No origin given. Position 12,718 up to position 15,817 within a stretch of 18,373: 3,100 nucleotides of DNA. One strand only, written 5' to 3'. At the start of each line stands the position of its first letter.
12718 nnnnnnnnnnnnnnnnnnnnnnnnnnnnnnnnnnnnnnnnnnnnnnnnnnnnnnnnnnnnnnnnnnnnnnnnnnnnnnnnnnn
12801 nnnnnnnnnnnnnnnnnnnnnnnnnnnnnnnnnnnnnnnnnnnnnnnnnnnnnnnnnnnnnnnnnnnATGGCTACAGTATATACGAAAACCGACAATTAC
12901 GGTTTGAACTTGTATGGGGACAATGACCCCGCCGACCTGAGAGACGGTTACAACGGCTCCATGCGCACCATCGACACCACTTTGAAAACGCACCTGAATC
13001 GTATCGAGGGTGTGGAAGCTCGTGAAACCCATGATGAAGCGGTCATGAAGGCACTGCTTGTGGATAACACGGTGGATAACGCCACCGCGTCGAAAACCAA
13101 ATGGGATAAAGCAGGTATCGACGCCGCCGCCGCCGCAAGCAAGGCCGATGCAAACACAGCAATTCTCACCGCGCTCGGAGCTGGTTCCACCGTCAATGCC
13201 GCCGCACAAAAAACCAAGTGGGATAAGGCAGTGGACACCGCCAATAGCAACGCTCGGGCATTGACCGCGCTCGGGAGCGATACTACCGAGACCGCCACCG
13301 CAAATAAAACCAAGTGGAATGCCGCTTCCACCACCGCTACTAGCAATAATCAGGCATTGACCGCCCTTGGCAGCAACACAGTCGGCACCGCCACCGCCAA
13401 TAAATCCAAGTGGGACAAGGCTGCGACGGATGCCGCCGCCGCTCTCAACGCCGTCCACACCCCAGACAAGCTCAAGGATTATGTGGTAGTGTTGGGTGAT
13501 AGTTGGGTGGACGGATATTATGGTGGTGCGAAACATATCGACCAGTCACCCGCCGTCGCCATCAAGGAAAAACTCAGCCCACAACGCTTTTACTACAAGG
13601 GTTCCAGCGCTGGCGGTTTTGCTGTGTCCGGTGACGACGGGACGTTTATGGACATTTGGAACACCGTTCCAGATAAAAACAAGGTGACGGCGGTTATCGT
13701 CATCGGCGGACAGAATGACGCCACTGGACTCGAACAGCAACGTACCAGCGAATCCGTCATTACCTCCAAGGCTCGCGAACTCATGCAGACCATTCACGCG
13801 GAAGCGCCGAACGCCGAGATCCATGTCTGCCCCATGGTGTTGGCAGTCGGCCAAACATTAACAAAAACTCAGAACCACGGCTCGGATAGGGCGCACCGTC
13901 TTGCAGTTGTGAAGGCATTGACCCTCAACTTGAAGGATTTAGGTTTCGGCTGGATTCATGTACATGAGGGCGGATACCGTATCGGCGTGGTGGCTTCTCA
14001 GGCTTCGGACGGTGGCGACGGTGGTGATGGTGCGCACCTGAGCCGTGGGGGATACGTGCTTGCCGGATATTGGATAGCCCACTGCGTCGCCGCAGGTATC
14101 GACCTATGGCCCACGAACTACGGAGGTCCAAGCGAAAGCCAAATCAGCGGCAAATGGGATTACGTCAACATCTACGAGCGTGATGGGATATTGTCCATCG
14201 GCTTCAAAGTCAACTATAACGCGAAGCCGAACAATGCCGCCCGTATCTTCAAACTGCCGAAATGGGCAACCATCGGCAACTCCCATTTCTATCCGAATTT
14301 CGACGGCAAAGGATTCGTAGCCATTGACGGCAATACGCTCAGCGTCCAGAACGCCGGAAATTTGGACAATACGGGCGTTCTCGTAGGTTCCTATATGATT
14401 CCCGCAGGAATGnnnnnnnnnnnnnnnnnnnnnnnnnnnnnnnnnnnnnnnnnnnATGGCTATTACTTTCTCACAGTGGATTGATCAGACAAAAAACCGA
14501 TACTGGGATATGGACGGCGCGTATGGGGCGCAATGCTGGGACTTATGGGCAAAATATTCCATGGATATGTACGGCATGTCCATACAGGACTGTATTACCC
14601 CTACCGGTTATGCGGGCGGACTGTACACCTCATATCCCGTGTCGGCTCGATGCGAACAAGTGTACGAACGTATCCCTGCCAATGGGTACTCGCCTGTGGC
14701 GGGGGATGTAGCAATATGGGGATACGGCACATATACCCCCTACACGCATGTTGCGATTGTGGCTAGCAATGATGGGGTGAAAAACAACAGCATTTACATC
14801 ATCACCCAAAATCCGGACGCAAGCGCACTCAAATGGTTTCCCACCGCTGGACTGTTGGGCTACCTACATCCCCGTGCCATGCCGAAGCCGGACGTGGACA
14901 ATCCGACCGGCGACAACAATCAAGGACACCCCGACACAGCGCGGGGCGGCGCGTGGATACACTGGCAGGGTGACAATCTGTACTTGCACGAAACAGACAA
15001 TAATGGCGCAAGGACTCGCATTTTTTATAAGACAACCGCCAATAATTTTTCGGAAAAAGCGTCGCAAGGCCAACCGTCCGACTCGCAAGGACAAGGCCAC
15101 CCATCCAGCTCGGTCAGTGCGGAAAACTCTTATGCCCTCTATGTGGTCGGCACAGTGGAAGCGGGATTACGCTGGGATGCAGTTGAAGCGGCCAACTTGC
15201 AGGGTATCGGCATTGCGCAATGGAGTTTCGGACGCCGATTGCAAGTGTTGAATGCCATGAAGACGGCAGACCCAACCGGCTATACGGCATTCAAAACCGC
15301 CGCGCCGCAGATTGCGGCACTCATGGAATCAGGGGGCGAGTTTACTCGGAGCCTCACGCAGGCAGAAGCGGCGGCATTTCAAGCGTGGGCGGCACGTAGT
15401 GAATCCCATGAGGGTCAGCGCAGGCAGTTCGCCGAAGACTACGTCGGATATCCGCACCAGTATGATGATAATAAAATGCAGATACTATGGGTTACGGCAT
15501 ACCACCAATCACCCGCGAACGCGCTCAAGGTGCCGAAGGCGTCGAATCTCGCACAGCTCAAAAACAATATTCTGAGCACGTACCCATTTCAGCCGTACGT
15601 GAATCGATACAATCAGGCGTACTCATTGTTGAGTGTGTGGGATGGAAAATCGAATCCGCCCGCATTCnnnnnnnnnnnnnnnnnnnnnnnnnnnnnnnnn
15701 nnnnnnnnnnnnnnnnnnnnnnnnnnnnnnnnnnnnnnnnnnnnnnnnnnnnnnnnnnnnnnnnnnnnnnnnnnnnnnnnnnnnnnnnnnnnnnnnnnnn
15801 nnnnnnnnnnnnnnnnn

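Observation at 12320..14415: Three consecutive genes share one N-terminal anchor module, including a stand-alone 60-aa copy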

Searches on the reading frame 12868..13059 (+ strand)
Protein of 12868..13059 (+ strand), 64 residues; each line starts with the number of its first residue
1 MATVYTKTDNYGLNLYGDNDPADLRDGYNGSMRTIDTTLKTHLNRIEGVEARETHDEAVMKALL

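Call 33: search_protein_representatives(alignment_id=A2)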
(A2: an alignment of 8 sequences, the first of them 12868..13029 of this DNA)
Query: 8 sequences, 53 profile positions. Proteins with E-value up to 0.001 (for the whole library): 699; up to 1e-10: 90; up to 1e-30: 0. The best 150 are listed.
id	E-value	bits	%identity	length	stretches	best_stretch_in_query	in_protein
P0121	3.2e-23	97.3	-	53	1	1-50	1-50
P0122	2.1e-20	88.3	-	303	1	1-53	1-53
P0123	2.4e-20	88.0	-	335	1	1-52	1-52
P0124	4.5e-20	87.2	-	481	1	1-53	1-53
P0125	5.9e-20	86.8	-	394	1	1-53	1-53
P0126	6.3e-20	86.7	-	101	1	1-52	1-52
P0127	8.3e-20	86.3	-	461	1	1-52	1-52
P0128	1.2e-19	85.8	-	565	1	1-53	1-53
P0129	1.3e-19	85.7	-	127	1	2-53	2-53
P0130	2.1e-19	85.1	-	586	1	1-52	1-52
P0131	2.1e-19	85.0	-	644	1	1-52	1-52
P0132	2.3e-19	84.9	-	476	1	1-52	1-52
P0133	2.6e-19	84.8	-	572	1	1-52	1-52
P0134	3.4e-19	84.4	-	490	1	1-53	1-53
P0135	3.4e-19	84.4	-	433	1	1-53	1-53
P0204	1.5e-11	59.9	-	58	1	6-50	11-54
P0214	2.7e-10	55.9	-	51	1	7-50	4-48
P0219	9.0e-10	54.2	-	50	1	10-49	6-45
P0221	9.7e-10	54.1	-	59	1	6-51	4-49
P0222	1.2e-09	53.8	-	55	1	7-51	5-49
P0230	4.6e-09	51.9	-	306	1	6-47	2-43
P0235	9.2e-09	51.0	-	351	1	8-49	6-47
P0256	2.1e-08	49.9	-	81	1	7-44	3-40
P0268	3.4e-08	49.1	-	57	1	6-50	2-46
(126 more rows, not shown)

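Call 35: find_encoding_contigs(protein=P0214, flank=10000, max_places=3)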
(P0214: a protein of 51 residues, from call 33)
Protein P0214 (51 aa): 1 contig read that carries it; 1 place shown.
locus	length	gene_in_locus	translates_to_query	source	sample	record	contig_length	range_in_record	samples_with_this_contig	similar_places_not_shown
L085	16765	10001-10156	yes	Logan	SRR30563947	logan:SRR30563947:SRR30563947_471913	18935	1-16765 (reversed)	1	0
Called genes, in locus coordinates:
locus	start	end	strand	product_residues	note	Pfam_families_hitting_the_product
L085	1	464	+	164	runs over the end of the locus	PF17427:Phi29_Phage_SSB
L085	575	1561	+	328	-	-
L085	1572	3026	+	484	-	PF03175:DNA_pol_B_2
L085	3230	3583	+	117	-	-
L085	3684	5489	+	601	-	PF25622:Phi29_MCP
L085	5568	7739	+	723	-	PF16838:Caud_tail_N (weak), PF20934:phi29_gp9_C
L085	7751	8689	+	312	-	PF05352:Phage_connector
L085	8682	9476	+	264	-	-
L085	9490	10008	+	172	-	-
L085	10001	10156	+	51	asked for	-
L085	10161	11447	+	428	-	PF13472:Lipase_GDSL_2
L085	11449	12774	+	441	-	-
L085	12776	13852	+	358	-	PF05894:Podovirus_Gp16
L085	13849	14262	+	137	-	PF05105:Phage_holin_4_1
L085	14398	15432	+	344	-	PF01183:Glyco_hydro_25, PF01476:LysM, PF23473:LysM3_LYK4_5 (faint), PF01476:LysM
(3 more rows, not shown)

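Call 36: find_encoding_contigs(protein=P0221, flank=10000, max_places=3)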
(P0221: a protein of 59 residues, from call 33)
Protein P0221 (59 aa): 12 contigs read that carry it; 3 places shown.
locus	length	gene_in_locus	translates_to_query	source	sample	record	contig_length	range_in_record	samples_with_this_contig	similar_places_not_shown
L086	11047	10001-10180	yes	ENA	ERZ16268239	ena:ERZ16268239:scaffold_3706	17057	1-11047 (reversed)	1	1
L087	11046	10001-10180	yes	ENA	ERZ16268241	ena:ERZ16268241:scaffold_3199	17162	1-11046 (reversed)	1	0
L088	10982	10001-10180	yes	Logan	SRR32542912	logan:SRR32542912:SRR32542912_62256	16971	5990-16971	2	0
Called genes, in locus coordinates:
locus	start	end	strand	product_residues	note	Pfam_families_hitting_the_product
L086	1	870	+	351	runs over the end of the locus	PF05894:Podovirus_Gp16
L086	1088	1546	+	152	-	-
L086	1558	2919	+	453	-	PF25622:Phi29_MCP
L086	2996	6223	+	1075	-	-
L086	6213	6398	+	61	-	-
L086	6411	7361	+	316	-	PF05352:Phage_connector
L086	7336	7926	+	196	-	-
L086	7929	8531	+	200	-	-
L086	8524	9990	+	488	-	-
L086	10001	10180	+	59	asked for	-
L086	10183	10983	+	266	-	-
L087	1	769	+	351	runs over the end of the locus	PF05894:Podovirus_Gp16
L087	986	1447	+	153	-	-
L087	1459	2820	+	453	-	PF25622:Phi29_MCP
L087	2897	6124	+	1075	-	-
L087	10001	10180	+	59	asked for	-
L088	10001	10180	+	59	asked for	-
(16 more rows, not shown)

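Call 37: find_encoding_contigs(protein=P0219, flank=10000, max_places=3)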
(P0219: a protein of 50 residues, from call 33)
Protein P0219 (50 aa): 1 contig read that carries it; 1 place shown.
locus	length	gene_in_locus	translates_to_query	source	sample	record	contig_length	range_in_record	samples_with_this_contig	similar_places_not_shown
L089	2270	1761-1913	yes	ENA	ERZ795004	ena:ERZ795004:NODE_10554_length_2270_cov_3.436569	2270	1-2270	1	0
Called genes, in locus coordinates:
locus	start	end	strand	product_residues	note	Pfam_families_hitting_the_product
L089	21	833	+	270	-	-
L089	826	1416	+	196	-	-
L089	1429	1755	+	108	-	-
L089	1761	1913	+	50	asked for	-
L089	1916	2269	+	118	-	?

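Call 45: search_solved_structures(query=A2, max_evalue=10, show_alignments=2)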
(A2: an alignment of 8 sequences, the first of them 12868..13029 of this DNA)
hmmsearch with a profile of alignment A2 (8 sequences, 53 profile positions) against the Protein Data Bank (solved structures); distinct sequences matched with E-value up to 10: 3.
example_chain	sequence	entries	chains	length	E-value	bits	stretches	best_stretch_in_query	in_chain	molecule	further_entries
8iuf_E6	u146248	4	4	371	1.2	12.1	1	24-38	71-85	NDUEG6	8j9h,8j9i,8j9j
4qwb_A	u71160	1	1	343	2.4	11.2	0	27-49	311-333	DNA polymerase IV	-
4p1m_A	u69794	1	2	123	5.2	10.1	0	20-49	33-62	Cell division protein ZapA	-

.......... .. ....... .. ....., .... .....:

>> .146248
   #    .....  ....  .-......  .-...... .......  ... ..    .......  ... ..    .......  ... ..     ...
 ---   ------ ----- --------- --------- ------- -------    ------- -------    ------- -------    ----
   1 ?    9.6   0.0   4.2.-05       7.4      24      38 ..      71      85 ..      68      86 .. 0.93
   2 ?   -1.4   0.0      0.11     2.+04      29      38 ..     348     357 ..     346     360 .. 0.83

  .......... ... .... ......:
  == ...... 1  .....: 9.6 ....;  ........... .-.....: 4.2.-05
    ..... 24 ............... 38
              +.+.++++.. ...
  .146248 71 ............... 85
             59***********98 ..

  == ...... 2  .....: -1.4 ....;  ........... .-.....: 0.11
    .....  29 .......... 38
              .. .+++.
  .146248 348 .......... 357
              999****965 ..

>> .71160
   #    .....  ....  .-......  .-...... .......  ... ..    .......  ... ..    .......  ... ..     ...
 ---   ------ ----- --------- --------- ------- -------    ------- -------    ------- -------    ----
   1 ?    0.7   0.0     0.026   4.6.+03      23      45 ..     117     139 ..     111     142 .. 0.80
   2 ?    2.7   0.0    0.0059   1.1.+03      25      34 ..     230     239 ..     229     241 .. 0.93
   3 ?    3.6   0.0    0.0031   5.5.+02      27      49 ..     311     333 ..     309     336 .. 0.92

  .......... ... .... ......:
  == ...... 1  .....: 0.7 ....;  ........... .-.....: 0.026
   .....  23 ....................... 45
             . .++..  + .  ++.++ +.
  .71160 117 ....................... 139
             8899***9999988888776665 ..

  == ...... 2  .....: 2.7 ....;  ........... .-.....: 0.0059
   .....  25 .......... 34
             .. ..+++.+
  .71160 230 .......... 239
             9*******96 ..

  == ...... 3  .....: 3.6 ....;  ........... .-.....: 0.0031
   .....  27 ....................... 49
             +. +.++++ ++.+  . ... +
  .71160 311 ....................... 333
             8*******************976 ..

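Call 46: find_encoding_contigs(protein=P0235, flank=10000, max_places=2)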
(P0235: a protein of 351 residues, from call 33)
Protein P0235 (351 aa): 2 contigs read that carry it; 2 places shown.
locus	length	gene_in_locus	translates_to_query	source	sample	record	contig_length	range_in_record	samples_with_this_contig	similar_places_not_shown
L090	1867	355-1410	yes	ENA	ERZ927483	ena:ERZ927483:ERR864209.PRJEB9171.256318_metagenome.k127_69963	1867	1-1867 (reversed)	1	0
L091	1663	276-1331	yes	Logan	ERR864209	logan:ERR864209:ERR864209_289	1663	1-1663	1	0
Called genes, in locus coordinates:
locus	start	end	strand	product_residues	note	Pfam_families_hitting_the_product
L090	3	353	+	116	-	?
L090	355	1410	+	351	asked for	-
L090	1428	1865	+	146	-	?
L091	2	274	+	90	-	?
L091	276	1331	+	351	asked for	-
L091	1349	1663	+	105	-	?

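Call 47: find_encoding_contigs(protein=P0256, flank=10000, max_places=2)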
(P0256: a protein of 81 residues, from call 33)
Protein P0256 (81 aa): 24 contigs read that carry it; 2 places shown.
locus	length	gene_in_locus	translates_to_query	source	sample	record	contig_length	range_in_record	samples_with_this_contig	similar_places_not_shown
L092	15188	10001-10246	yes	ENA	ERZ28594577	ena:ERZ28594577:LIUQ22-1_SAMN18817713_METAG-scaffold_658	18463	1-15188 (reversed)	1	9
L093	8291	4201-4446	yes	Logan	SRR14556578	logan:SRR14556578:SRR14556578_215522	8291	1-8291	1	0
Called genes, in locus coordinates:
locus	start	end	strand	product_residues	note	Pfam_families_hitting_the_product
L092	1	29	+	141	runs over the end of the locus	PF17427:Phi29_Phage_SSB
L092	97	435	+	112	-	PF05464:Phi-29_GP4 (weak)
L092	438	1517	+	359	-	-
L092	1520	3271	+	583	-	PF03175:DNA_pol_B_2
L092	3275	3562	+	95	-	-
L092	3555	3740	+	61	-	-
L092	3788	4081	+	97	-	-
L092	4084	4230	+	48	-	-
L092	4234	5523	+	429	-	PF25622:Phi29_MCP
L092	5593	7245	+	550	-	PF16838:Caud_tail_N (weak), PF20934:phi29_gp9_C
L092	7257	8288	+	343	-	PF05352:Phage_connector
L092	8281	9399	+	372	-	-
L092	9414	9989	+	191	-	-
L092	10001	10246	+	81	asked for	-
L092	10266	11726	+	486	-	-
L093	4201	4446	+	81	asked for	-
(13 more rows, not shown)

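Call 57: search_dna_similar(query=window:12868-13059:+, collection=phages, mode=protein, max_evalue=0.1, max_rows=40)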
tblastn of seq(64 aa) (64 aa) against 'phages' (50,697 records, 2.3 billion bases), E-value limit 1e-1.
Records with a match: 5; places in all: 10; records where one place covers at least 80% of the query: 5.
Best place of each record, by identity: 60-80% 5.
By first word of the organism name: Bifidobacterium 5.
By host as written in the record: Bifidobacterium dentium DA811 4; Bifidobacterium pseudocatenulatum U19 1.
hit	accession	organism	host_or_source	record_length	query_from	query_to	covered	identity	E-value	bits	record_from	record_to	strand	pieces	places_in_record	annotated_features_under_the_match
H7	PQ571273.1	Bifidobacterium phage BP1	Bifidobacterium pseudocatenulatum U19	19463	1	64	100%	79.7%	5e-28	109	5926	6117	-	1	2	pectate lyase 3 domain-containing protein | hypothetical protein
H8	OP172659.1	Bifidobacterium phage BD811P2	Bifidobacterium dentium DA811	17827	1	62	97%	71.0%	4e-21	90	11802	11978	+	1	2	hypothetical protein (x2)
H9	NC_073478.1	Bifidobacterium phage BD811P2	Bifidobacterium dentium DA811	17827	1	62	97%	71.0%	4e-21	90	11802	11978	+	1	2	hypothetical protein (x2)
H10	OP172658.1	Bifidobacterium phage BD811P1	Bifidobacterium dentium DA811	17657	1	54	84%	77.8%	3e-21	90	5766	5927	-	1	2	hypothetical protein (x2)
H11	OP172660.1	Bifidobacterium phage BD811P3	Bifidobacterium dentium DA811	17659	1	54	84%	77.8%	4e-21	90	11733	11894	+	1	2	hypothetical protein (x2)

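Call 72: find_encoding_contigs(protein=P0204, flank=8000, max_places=1)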
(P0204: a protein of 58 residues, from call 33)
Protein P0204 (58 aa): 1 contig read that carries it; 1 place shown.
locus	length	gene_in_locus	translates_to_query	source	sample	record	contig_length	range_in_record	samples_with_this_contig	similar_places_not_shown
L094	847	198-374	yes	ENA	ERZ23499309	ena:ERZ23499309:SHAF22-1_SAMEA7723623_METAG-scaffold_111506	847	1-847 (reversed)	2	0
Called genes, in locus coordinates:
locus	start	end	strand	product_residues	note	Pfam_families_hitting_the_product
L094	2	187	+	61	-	?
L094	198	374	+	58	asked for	-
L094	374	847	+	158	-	?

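Call 73: find_encoding_contigs(protein=P0222, flank=8000, max_places=1)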
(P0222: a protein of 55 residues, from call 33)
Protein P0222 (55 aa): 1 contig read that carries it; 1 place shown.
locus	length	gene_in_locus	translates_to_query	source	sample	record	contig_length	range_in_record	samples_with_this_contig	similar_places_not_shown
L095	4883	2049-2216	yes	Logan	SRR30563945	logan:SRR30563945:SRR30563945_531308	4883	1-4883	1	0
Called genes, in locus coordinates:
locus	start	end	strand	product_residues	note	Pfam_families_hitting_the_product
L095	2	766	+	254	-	?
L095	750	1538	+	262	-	-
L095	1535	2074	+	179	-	PF00435:Spectrin (weak)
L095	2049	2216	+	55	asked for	-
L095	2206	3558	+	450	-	-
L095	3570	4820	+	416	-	-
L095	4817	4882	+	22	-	?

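Call 74: find_encoding_contigs(protein=P0268, flank=8000, max_places=1)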
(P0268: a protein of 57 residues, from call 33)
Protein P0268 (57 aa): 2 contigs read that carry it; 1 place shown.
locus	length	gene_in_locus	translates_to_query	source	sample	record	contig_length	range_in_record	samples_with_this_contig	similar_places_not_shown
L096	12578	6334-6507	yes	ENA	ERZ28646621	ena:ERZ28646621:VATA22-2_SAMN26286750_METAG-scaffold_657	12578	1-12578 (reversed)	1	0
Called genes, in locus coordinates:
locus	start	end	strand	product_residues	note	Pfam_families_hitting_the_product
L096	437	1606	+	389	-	PF25622:Phi29_MCP, PF02368:Big_2 (weak)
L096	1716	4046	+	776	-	PF16838:Caud_tail_N (faint), PF20934:phi29_gp9_C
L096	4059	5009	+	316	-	PF05352:Phage_connector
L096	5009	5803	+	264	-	-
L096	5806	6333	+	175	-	-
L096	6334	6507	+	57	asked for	-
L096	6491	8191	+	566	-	-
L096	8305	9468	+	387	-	PF05257:CHAP (weak)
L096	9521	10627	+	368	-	PF05894:Podovirus_Gp16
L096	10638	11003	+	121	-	PF05105:Phage_holin_4_1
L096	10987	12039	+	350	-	PF01183:Glyco_hydro_25, PF01476:LysM (faint)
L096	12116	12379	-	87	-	-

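Call 75: find_encoding_contigs(protein=P0230, flank=8000, max_places=1)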
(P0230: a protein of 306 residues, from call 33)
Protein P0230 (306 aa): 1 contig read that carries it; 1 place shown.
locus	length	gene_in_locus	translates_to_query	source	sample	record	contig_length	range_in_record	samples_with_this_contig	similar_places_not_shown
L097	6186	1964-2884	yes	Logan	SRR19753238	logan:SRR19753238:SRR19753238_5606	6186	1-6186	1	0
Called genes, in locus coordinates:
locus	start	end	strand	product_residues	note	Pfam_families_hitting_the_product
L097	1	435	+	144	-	?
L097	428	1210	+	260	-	-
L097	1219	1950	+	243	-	-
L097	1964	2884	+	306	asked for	PF03406:Phage_fiber_2 (weak)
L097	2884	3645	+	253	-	PF01510:Amidase_2, PF01471:PG_binding_1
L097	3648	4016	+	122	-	PF05105:Phage_holin_4_1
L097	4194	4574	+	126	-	-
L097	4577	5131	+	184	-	PF25309:ELLD, PF00877:NLPC_P60 (weak)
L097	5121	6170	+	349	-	PF05894:Podovirus_Gp16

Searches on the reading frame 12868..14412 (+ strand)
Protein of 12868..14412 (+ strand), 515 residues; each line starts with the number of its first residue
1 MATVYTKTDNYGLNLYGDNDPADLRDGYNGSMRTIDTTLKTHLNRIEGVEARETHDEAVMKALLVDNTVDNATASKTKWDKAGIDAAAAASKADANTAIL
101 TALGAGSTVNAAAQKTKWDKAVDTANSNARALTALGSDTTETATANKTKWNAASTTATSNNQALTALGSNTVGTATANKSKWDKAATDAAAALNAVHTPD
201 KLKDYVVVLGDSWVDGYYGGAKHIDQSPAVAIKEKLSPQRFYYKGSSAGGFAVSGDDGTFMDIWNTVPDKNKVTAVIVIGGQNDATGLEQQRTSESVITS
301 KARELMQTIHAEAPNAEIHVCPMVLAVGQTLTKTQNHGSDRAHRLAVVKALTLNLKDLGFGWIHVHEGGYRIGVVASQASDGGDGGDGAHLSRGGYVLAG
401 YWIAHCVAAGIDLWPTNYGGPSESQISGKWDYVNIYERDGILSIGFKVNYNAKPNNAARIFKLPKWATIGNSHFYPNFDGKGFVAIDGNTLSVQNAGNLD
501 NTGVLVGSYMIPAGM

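Call 7: search_protein_families(library=pfam, proteins=[window:12868-14412:+], max_evalue=0.1)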
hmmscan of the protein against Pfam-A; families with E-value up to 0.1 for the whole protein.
window:12868-14412:+ (515 aa): 2 families
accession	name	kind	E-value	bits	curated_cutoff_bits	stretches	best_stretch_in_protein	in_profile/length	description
PF13472.12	Lipase_GDSL_2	-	2.2e-05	25.5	32.9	1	208-350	1-137/178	GDSL-like Lipase/Acylhydrolase family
PF00657.28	Lipase_GDSL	-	3.3e-05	24.6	23.6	1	206-400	1-205/208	GDSL-like Lipase/Acylhydrolase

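Call 9: search_protein_families(library=phrogs, proteins=[window:12868-14412:+], max_evalue=0.1)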
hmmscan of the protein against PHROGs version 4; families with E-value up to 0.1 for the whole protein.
window:12868-14412:+ (515 aa): 0 families

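Call 40: search_protein_families(library=ncbifam, proteins=[window:12868-14412:+], max_evalue=1)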
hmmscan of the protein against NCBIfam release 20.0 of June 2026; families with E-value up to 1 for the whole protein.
window:12868-14412:+ (515 aa): 1 family
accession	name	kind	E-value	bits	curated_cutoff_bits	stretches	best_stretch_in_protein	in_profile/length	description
NF053779.1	BT3442_fam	equivalog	0.29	9.8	940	1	121-208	174-262/563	BT3442 family protein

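Call 42: search_solved_structures(query=window:12868-14412:+, max_evalue=1)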
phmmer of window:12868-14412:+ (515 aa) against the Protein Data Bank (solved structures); distinct sequences matched with E-value up to 1: 0.

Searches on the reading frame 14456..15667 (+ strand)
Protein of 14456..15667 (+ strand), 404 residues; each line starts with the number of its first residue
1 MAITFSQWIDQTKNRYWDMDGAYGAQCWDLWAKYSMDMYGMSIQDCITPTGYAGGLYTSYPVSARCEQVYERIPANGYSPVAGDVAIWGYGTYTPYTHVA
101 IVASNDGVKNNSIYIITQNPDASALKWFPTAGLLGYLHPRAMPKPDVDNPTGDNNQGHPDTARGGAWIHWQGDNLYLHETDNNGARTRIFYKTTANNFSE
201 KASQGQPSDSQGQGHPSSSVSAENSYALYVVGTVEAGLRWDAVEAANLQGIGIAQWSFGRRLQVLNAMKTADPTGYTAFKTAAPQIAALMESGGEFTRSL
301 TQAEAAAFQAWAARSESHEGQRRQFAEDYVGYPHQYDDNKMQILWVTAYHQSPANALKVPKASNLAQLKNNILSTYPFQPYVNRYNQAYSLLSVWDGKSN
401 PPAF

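Call 7: search_protein_families(library=pfam, proteins=[window:14456-15667:+], max_evalue=0.1)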
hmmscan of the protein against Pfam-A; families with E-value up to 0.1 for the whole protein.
window:14456-15667:+ (404 aa): 3 families
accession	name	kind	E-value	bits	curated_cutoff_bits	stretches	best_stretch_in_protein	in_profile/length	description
PF05257.22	CHAP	-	2.8e-08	34.6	26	1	19-119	4-81/81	CHAP domain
PF18013.6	Phage_lysozyme2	-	0.00018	22.1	28.2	1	233-295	28-88/140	Phage tail lysozyme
PF24996.1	NANM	-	0.0045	16.3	45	1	213-310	187-280/350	N-acetylneuraminate epimerase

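Call 9: search_protein_families(library=phrogs, proteins=[window:14456-15667:+], max_evalue=0.1)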
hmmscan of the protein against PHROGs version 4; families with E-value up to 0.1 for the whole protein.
window:14456-15667:+ (404 aa): 13 families
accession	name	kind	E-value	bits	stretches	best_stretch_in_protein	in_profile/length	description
phrog_635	-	lysis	3.9e-14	53.5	1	5-124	10-118/463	endolysin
phrog_29272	-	lysis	1.7e-13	51.5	1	6-141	305-434/436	endolysin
phrog_8781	-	lysis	8.4e-13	49.6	1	4-119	8-115/178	endolysin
phrog_7887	-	lysis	5.6e-10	40.3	1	5-119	7-110/238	endolysin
phrog_37633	-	lysis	3.5e-08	33.7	1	6-106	9-102/375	endolysin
phrog_7470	-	lysis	1.5e-07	31.6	1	6-119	8-117/532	amidase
phrog_52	-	tail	9.5e-07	29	1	12-142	547-667/677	tail protein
phrog_489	-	lysis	1.3e-06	28.6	1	6-121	9-113/459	endolysin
phrog_291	-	lysis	4.5e-05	23.4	1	4-58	5-57/509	endolysin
phrog_1309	-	lysis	0.0019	18.6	1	11-113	179-273/410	endolysin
phrog_759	-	other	0.0019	17.9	1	6-119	17-115/625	tail associated cell-wall hydrolase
phrog_12367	-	lysis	0.0036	18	1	5-132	10-129/252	endolysin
phrog_33679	-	lysis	0.0053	17.4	1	19-129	21-124/286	endolysin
